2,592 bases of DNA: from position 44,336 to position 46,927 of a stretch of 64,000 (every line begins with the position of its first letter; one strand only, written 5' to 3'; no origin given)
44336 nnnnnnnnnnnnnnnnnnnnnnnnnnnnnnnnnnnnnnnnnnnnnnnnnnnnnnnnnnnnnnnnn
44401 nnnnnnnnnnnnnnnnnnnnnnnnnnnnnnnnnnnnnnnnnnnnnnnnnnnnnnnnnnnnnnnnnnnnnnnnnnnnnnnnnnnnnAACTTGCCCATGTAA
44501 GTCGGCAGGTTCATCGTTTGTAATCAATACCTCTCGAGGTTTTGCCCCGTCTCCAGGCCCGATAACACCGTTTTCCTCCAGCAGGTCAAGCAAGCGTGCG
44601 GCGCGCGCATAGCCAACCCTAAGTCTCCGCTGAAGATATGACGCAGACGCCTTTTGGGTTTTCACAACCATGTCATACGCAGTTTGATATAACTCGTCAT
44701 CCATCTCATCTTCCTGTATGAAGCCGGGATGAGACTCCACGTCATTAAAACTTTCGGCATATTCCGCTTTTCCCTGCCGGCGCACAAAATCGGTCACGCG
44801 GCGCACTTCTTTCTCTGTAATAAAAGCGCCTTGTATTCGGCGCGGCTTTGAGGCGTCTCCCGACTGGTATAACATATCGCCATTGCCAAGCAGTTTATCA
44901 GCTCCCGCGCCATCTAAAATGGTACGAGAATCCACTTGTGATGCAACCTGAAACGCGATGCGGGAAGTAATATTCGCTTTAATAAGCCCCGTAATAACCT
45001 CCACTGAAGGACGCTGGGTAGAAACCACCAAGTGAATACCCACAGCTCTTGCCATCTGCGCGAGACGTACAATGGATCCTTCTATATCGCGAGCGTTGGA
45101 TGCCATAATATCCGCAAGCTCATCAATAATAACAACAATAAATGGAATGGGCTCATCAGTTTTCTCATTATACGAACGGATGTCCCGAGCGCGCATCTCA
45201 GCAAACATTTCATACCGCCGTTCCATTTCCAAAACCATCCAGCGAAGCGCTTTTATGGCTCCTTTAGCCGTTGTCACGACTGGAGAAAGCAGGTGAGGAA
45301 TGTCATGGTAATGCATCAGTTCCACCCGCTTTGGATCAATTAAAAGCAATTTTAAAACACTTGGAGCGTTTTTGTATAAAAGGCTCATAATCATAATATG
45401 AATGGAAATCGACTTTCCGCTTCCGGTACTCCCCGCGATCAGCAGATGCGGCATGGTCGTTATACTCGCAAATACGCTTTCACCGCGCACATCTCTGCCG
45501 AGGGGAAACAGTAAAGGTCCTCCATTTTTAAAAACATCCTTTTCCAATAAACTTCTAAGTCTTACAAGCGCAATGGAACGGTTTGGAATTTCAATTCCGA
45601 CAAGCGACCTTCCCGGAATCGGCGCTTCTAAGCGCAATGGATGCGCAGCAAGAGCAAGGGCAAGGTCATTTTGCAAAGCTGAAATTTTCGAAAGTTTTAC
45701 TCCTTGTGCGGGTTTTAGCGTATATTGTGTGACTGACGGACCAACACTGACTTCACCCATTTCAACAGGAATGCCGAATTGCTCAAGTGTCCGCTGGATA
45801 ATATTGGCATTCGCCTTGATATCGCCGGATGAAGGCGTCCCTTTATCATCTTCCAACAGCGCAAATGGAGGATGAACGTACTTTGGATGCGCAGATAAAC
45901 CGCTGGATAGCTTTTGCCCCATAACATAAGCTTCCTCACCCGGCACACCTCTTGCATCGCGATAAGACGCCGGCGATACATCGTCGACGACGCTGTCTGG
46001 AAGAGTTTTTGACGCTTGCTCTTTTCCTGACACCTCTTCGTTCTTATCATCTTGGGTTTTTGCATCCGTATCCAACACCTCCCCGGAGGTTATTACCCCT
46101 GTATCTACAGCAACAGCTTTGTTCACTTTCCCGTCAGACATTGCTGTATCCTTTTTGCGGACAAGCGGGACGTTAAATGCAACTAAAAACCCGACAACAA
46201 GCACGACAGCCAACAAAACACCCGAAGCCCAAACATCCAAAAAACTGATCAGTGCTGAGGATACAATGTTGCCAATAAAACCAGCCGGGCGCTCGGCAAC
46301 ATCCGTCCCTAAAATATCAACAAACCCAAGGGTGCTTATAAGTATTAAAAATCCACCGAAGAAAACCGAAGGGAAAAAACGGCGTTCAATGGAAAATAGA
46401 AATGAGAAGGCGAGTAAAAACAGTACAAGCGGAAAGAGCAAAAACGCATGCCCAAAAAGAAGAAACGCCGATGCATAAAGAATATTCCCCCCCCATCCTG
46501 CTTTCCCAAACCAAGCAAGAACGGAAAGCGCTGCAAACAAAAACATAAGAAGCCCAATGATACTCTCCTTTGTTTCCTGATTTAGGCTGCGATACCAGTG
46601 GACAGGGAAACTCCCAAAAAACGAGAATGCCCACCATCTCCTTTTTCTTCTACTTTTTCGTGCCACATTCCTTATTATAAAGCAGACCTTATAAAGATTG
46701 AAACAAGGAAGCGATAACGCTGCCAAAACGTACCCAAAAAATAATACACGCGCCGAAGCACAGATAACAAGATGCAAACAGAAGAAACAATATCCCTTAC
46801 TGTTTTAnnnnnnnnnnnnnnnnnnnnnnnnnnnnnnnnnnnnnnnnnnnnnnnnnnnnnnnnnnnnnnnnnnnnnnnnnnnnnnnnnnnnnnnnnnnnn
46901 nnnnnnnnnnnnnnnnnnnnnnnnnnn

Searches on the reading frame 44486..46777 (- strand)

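Call 30: search_protein_families(library=pfam, proteins=[window:44486-46777:-], max_evalue=0.0001)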
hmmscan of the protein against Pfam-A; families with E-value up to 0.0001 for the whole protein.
window:44486-46777:- (764 aa): 4 families
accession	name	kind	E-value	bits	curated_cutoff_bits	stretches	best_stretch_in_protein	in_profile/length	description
PF01580.24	FtsK_SpoIIIE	-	2.5e-53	181.2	24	1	411-592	6-221/221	FtsK/SpoIIIE family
PF17854.6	FtsK_alpha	-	7.3e-28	97.2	22.9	1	303-399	2-101/101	FtsK alpha domain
PF09397.16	FtsK_gamma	-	3.8e-27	94.2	30.6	1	693-753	3-63/63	Ftsk gamma domain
PF13491.11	FtsK_4TM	-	3.5e-05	24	23.1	1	96-206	50-164/171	4TM region of DNA translocase FtsK/SpoIIIE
